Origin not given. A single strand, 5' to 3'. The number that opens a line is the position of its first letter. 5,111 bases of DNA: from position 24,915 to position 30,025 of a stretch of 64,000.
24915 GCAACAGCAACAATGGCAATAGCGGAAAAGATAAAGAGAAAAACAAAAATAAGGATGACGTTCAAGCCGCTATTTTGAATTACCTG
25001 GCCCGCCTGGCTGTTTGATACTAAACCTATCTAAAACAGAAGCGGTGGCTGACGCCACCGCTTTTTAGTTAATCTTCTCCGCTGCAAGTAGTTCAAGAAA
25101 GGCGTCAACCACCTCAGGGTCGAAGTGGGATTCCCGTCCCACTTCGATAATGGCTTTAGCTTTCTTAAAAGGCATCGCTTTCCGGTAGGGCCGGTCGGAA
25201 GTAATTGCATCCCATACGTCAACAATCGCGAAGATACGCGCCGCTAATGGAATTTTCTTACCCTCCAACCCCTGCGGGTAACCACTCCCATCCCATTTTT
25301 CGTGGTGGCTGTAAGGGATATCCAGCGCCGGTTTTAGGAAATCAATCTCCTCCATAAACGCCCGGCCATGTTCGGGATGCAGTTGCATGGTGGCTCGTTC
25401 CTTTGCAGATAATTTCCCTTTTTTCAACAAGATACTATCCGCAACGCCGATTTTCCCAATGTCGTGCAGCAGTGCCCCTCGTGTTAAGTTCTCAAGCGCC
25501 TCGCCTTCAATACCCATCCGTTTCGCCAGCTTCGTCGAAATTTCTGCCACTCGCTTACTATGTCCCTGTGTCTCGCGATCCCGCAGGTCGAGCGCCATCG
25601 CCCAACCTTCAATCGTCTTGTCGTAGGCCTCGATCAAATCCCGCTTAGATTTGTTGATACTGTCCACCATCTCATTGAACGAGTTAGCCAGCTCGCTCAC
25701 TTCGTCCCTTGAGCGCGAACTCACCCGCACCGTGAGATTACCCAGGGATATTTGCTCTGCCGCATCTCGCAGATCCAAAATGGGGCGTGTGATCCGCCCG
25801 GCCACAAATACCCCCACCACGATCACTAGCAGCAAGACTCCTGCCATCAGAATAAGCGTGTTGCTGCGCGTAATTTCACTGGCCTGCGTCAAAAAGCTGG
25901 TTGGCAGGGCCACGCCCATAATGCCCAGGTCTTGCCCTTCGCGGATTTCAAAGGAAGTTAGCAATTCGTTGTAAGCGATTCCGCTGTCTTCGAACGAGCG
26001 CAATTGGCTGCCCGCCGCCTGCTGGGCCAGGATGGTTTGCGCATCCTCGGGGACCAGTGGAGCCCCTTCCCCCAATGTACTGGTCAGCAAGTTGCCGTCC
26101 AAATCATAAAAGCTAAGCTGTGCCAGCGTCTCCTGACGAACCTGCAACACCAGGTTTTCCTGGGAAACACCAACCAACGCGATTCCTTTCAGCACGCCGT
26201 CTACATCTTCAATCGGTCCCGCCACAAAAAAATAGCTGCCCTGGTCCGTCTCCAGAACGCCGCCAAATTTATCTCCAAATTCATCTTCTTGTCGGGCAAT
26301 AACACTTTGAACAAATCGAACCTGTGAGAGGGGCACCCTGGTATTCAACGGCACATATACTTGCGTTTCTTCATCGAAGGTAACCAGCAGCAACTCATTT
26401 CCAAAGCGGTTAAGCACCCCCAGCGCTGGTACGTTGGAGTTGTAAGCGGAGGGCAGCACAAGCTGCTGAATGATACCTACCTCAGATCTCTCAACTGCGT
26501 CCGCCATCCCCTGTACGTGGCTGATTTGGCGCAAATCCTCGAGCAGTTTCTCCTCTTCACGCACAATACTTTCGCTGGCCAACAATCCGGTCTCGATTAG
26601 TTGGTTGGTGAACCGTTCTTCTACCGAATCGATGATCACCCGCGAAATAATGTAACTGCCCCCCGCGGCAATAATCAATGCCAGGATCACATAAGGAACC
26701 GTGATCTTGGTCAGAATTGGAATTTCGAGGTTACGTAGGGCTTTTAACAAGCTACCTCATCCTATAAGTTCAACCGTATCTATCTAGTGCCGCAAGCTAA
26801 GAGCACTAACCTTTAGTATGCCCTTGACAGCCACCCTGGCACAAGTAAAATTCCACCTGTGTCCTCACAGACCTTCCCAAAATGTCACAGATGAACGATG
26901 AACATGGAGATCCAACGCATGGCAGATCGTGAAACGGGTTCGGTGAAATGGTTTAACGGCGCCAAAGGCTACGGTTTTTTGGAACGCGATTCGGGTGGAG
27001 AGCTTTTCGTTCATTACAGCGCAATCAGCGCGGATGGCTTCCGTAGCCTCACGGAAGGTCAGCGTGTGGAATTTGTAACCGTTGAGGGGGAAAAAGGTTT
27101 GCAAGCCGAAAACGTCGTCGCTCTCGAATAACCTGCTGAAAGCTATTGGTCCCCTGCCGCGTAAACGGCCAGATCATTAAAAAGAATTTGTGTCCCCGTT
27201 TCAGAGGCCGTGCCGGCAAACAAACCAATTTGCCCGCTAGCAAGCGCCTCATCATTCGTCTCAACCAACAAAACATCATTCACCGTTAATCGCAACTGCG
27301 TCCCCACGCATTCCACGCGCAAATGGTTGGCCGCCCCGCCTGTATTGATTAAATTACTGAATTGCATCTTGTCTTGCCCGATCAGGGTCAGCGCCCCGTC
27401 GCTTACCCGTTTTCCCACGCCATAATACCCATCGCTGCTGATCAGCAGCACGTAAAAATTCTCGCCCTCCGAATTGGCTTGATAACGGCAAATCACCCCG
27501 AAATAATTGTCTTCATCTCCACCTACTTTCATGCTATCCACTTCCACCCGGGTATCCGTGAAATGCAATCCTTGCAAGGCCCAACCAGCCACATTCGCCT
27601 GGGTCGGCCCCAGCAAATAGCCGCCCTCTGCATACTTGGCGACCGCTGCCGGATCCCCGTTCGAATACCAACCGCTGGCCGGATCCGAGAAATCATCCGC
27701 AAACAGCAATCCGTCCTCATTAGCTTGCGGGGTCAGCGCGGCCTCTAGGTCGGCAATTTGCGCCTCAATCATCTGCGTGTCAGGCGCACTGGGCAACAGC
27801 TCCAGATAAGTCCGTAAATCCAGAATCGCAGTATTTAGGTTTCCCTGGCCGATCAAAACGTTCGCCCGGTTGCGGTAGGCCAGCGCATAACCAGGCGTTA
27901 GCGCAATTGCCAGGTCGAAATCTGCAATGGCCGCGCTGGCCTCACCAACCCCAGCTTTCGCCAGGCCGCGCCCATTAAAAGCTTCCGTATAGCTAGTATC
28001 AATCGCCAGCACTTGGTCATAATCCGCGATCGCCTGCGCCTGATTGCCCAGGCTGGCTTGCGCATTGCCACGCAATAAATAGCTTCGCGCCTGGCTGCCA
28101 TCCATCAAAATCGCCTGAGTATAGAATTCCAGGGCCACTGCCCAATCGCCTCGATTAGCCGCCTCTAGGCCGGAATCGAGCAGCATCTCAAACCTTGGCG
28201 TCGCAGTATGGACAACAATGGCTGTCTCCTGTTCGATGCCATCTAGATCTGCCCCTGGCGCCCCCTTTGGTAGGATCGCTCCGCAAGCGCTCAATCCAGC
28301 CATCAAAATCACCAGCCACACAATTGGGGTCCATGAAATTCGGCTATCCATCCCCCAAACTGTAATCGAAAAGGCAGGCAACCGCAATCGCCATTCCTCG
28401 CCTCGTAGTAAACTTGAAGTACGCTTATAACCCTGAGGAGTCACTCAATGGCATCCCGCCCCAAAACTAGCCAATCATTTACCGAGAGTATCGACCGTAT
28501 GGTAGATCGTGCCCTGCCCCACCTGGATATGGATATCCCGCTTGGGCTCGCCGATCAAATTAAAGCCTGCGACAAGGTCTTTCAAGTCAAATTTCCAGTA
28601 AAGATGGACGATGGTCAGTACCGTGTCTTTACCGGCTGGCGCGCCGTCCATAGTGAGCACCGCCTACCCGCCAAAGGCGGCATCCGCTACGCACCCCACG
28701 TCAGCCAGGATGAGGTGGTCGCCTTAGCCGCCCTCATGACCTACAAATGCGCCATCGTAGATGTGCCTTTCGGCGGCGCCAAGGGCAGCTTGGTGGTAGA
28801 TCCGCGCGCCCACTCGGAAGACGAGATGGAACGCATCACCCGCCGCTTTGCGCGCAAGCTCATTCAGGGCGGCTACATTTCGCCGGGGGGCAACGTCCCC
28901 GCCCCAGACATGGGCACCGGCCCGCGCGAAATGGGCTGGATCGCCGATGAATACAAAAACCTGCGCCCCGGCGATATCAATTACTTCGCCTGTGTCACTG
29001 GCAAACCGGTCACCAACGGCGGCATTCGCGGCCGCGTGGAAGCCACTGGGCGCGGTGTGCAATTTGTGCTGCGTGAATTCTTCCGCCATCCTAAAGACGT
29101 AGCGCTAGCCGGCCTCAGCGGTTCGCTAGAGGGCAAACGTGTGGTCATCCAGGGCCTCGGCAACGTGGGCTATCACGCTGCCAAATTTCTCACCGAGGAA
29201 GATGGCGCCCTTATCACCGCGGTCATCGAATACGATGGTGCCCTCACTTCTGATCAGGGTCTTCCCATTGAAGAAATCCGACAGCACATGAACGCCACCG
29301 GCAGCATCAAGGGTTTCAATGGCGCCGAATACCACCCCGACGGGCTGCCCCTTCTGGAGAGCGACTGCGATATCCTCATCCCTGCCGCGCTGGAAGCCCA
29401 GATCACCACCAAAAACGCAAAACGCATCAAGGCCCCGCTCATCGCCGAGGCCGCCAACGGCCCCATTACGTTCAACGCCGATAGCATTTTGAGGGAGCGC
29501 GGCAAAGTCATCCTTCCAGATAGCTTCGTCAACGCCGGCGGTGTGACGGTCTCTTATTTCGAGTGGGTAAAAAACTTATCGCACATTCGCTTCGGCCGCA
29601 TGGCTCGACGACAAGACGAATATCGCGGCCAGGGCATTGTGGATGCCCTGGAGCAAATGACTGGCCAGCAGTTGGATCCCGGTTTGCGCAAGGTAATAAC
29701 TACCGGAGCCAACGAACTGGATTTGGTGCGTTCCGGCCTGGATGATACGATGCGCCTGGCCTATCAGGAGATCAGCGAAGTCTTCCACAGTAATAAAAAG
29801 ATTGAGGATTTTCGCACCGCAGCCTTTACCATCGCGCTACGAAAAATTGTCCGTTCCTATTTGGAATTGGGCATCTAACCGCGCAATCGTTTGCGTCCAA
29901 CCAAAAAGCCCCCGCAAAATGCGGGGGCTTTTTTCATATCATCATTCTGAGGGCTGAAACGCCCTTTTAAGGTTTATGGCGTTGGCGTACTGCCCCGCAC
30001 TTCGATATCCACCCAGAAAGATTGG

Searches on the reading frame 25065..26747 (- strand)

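Call 44: search_protein_families(library=pfam, proteins=[window:25065-26747:-], max_evalue=0.0001)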
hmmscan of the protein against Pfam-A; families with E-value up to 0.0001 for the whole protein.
window:25065-26747:- (560 aa): 4 families
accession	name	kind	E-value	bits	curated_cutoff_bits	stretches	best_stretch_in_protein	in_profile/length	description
PF13487.12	HD_5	-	1.6e-38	132.6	27.2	1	384-546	5-170/170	HD domain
PF01966.28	HD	-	1e-17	64.9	22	1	395-514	3-115/116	HD domain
PF00672.30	HAMP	-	1.8e-15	57.4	25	1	314-365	1-52/53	HAMP domain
PF14827.12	dCache_3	-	6.7e-07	29.6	25.7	1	44-285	2-238/239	Double sensory domain of two-component sensor kinase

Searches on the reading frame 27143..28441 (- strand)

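Call 44: search_protein_families(library=pfam, proteins=[window:27143-28441:-], max_evalue=0.0001)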
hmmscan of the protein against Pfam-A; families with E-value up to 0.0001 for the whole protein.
window:27143-28441:- (432 aa): 7 families
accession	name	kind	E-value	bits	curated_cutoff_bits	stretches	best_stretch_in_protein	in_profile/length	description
PF13371.12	TPR_9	-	3.8e-15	56.1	35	1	170-230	13-73/73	Tetratricopeptide repeat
PF00515.34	TPR_1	-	1.1e-13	50.7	27.8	0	118-148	1-31/34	Tetratricopeptide repeat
PF07719.23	TPR_2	-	2.1e-13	49.7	27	0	118-148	1-31/34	Tetratricopeptide repeat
PF13414.12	TPR_11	-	1.5e-11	44.3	26.8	1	125-163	1-39/42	TPR repeat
PF13432.12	TPR_16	-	5.1e-09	36.8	32.7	1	89-149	2-62/65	Tetratricopeptide repeat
PF13431.12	TPR_17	-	3.8e-07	30.3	24.4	0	176-206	3-33/34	Tetratricopeptide repeat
PF13181.12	TPR_8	-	1.4e-06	28.4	25.7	0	118-148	1-31/34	Tetratricopeptide repeat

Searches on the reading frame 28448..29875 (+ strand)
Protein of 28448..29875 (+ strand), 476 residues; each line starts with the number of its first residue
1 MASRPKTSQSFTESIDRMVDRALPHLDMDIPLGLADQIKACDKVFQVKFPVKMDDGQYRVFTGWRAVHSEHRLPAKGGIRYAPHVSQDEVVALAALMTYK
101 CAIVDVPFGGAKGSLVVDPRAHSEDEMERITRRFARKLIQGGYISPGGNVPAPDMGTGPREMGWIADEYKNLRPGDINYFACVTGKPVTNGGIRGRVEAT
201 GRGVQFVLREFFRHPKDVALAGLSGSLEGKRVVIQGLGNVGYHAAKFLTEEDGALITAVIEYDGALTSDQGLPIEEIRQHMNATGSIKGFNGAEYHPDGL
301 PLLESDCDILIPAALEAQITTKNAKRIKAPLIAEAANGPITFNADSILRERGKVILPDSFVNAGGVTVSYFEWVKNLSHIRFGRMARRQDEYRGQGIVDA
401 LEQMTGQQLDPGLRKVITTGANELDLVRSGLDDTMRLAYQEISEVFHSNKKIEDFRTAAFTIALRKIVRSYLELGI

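Call 44: search_protein_families(library=pfam, proteins=[window:28448-29875:+], max_evalue=0.0001)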
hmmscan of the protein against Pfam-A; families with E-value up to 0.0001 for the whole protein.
window:28448-29875:+ (476 aa): 2 families
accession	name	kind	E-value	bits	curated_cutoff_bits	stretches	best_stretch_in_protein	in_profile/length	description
PF00208.27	ELFV_dehydrog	-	3.5e-54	184.5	23.4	1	191-382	1-190/241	Glutamate/Leucine/Phenylalanine/Valine dehydrogenase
PF02812.23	ELFV_dehydrog_N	-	1.1e-51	174.4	25.3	1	43-170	3-128/129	Glu/Leu/Phe/Val dehydrogenase, dimerisation domain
